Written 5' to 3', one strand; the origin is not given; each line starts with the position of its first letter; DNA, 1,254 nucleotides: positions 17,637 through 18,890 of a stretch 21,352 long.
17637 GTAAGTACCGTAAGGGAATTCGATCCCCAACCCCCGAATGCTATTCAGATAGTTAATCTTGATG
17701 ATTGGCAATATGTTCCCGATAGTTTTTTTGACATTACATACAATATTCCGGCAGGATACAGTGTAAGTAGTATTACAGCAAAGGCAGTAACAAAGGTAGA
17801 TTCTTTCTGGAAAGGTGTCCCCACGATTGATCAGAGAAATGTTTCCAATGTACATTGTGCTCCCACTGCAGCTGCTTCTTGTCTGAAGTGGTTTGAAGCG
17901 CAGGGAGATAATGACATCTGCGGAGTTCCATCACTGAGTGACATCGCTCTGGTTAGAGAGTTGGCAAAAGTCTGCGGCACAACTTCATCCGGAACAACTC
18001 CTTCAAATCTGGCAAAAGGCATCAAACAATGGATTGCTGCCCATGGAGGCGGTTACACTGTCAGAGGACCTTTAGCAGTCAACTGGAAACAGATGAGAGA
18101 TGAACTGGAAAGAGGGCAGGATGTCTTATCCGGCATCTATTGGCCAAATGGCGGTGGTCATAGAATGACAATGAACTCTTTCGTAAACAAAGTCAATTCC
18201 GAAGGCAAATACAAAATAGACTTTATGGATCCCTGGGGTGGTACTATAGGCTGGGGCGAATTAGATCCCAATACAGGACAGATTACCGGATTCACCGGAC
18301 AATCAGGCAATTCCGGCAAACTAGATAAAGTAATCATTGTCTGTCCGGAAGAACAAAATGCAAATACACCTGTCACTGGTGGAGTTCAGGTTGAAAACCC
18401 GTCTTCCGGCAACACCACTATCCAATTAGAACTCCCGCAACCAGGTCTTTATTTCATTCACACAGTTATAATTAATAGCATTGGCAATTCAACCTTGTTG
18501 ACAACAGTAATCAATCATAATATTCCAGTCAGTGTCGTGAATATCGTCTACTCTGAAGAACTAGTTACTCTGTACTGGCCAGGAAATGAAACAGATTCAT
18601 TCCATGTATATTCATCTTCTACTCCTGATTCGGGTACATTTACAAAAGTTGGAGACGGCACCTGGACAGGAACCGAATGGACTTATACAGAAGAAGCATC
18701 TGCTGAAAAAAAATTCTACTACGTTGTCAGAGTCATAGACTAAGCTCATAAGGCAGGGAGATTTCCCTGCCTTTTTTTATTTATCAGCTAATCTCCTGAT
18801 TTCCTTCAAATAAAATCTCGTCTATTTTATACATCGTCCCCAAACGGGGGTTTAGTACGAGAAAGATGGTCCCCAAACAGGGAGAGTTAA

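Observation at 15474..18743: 1089-aa secreted protein carrying two candidate peptidase-like modules (N-terminal HExxH, C-terminal Cys...His) around internally duplicated beta-rich repeats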

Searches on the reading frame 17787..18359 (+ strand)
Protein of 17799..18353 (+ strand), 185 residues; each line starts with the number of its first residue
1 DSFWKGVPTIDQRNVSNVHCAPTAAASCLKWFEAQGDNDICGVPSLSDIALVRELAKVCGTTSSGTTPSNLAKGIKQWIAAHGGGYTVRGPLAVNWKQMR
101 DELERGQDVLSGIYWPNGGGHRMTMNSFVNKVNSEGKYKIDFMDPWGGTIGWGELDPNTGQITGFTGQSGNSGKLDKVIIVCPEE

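Call 22: search_protein_families(library=pfam, proteins=[window:17799-18353:+], max_evalue=10)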
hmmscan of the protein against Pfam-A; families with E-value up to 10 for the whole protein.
window:17799-18353:+ (185 aa): 1 family
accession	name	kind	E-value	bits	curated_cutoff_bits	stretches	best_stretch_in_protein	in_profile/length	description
PF08452.15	DNAP_B_exo_N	-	0.083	12.8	21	1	28-38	5-15/22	DNA polymerase family B exonuclease domain, N-terminal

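Call 46: search_solved_structures(query=A4, max_evalue=10, show_alignments=4)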
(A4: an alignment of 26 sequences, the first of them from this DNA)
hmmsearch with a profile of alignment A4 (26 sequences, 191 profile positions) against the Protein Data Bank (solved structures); distinct sequences matched with E-value up to 10: 13.
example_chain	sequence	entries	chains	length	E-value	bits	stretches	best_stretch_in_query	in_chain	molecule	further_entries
7osv_A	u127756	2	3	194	0.00015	24.6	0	98-113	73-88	DeNovoTIM6-SB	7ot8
6z2i_A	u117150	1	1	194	0.00081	22.2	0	97-113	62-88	de novo designed TIM barrel DeNovoTIM6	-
3bba_A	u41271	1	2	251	0.0027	20.5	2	63-144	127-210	interpain A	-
8hf4_A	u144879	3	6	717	0.12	15.1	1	97-160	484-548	Transport/processing ATP-binding protein ComA | Competence factor transporting ATP-binding protein/permease ComA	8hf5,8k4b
8hf6_A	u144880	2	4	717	0.12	15.1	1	97-160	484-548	Competence factor transporting ATP-binding protein/permease ComA | Transport/processing ATP-binding protein ComA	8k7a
8hf7_A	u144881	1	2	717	0.12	15.1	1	97-160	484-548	Competence factor transporting ATP-binding protein/permease ComA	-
3pt8_B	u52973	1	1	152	0.59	12.8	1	21-102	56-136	Hemoglobin III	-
8zbw_A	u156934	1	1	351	1.1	12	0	127-152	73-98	Guanine nucleotide-binding protein G(i) subunit alpha-2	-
9k6l_A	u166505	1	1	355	1.1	11.9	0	127-152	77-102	Guanine nucleotide-binding protein G(i) subunit alpha-2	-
6d9h_A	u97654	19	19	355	1.1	11.9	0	127-152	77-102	Guanine nucleotide-binding protein G(i) subunit alpha-2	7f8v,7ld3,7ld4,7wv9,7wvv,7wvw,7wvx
8k6m_A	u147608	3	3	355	1.1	11.9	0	127-152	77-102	Guanine nucleotide-binding protein G(i) subunit alpha-2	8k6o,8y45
3pt7_B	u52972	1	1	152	1.3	11.7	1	21-101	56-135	Hemoglobin III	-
7ebo_A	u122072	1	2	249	1.3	11.6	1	111-138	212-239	Carboxylesterase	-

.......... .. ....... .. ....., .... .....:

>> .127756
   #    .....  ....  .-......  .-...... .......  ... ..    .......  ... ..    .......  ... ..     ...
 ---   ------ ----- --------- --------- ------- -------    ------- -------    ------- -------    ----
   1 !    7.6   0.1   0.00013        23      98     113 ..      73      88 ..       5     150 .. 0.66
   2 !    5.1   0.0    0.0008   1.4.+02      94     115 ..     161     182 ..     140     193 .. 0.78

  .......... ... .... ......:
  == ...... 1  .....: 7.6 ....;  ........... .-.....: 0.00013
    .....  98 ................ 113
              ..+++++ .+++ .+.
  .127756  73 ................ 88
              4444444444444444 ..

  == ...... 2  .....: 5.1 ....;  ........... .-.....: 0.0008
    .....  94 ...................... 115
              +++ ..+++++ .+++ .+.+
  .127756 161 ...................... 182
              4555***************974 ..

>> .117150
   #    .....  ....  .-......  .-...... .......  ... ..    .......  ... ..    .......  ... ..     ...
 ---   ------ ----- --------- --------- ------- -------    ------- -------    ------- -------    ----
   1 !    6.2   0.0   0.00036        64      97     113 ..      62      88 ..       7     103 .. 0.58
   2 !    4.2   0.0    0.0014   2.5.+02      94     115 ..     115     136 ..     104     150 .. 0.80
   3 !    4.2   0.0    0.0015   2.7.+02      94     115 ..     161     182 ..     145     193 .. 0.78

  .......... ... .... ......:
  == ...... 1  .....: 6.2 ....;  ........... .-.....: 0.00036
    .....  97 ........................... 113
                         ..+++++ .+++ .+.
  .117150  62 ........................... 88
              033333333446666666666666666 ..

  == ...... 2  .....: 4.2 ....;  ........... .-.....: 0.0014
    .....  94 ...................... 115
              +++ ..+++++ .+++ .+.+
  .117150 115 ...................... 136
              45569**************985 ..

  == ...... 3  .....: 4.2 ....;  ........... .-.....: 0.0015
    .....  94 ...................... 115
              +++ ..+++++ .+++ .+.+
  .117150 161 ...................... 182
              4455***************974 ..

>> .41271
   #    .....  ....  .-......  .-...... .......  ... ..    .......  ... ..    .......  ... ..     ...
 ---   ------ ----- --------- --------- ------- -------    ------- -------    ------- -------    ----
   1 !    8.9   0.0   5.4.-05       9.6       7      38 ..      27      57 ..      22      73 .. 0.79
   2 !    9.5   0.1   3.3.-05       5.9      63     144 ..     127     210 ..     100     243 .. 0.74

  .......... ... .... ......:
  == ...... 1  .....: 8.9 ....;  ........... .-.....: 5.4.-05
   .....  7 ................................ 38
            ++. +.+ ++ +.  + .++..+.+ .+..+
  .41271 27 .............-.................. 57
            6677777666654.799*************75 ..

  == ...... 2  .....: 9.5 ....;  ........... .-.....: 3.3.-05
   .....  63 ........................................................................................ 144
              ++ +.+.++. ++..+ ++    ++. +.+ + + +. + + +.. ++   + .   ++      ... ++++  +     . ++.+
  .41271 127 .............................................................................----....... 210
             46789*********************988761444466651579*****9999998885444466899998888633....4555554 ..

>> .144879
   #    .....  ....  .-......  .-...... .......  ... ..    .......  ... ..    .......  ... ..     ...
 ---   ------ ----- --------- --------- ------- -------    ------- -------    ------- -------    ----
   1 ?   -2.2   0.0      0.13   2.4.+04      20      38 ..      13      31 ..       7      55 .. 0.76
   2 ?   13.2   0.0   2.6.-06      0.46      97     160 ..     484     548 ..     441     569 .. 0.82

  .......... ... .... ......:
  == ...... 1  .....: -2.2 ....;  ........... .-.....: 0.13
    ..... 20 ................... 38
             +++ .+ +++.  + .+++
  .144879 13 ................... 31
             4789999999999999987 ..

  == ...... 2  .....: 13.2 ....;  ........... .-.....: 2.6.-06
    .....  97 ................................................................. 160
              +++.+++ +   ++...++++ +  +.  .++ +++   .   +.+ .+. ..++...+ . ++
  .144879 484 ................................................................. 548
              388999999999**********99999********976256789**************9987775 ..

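Call 47: search_protein_families(library=pfam, alignment_id=A4, max_evalue=0.01)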
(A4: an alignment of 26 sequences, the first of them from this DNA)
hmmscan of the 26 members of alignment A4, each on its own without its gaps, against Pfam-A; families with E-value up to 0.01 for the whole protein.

A. member 1, seq(191 aa): 0 families

B. families by the number of members that match (of 26 scanned): 2 families
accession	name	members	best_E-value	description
PF13529.12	Peptidase_C39_2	9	0.00047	Peptidase_C39 like family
PF12385.14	Peptidase_C70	1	0.0058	Papain-like cysteine protease AvrRpt2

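Call 69: find_homologous_proteins(query=A4, max_evalue=0.001)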
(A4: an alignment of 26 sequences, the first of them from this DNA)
Query A4 (26 sequences) (191 aa, profile of the alignment): 31 proteins with E <= 0.001 among 3844 candidates.
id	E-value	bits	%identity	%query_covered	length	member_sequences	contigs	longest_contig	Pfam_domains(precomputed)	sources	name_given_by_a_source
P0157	2.7e-25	107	28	62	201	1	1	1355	-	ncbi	ncbi:unnamed protein product, partial [marine sediment metagenome]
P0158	3.5e-23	100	28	55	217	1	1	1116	-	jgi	jgi:hypothetical protein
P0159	5.5e-22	96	25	74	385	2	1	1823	-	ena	-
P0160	7.0e-22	96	28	63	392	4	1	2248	PF24248.2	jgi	jgi:hypothetical protein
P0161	5.1e-20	90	28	64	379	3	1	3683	PF18962.8,PF13860.13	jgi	jgi:hypothetical protein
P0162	1.2e-19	89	28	55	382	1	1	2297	PF13585.13,PF18962.8,PF13860.13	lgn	-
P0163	1.2e-18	85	26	66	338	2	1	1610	-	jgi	jgi:hypothetical protein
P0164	3.5e-18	84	28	74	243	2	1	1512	-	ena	-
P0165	1.3e-17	82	25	80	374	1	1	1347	-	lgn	-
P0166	1.6e-17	82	22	63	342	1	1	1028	-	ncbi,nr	ncbi:hypothetical protein KAU04_04890, partial [bacterium]|nr:hypothetical protein [bacterium]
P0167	3.3e-16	77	25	41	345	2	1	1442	-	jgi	jgi:hypothetical protein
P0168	8.1e-14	70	29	33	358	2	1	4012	-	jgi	jgi:hypothetical protein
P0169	1.6e-11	62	24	63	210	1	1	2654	-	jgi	-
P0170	2.1e-11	62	30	41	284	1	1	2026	-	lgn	-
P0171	6.7e-11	60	34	18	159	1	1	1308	-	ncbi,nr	ncbi:MAG: hypothetical protein Q8O60_04850, partial [Deltaproteobacteria bacterium]|nr:hypothetical 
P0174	4.7e-9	54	25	35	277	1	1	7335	PF13529.14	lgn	-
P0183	5.6e-6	44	34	20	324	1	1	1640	PF13529.14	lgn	-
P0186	4.3e-5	41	34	20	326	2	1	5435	PF13529.14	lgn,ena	-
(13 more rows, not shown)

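Call 82: find_related_loci(query=A6, collection=genome_contigs, flank=6000)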
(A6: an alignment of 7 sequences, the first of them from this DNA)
Query A6 (191 aa) in genome_contigs; peptide patterns used: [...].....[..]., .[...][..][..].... (x = any residue, [..] = any of these).
106 stretches matched a pattern; 6 encode a relative of the query (tblastn E <= 1e-3); 6 distinct loci.
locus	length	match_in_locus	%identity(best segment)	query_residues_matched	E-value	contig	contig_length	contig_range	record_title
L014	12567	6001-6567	61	1-189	1e-74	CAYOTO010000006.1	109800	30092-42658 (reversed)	MAG TPA_asm: uncultured Pirellulales bacterium isolate binchicken_co17_372 genome assembly, contig: NODE_505_length_1098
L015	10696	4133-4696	60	1-189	2e-73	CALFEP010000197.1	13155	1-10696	MAG TPA_asm: uncultured Bacteroidetes bacterium isolate SRR3330207_bin.16_CONCOCT_v1.1_MAG genome assembly, contig: ERZ7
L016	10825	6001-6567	57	3-191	2e-72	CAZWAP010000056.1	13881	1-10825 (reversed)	MAG TPA_asm: uncultured Pirellulales bacterium isolate binchicken_co19_376 genome assembly, contig: NODE_7293_length_138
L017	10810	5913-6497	58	3-189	9e-70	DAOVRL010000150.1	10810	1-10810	MAG TPA_asm: Sedimentisphaerales bacterium isolate CSMAG_1600 CSMAG_1600_k141_1482508_length_10810_cov_25.9916, whole ge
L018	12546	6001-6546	55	1-189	7e-57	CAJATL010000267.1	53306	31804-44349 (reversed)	MAG: uncultured Bacteroidetes bacterium isolate Loc090907-6m_bin-095 genome assembly, contig: bin-095:267/424, whole gen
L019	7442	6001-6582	41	10-189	1e-39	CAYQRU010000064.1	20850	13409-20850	MAG TPA_asm: uncultured Bacteroidales bacterium isolate binchicken_co22_54 genome assembly, contig: NODE_2723_length_208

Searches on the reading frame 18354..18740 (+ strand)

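Call 22: search_protein_families(library=pfam, proteins=[window:18354-18740:+], max_evalue=10)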
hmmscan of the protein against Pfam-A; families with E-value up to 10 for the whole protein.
window:18354-18740:+ (129 aa): 1 family
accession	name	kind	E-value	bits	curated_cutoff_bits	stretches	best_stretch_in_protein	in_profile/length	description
PF17963.7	Big_9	-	0.48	11.8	23.6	1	79-125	31-74/89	Bacterial Ig domain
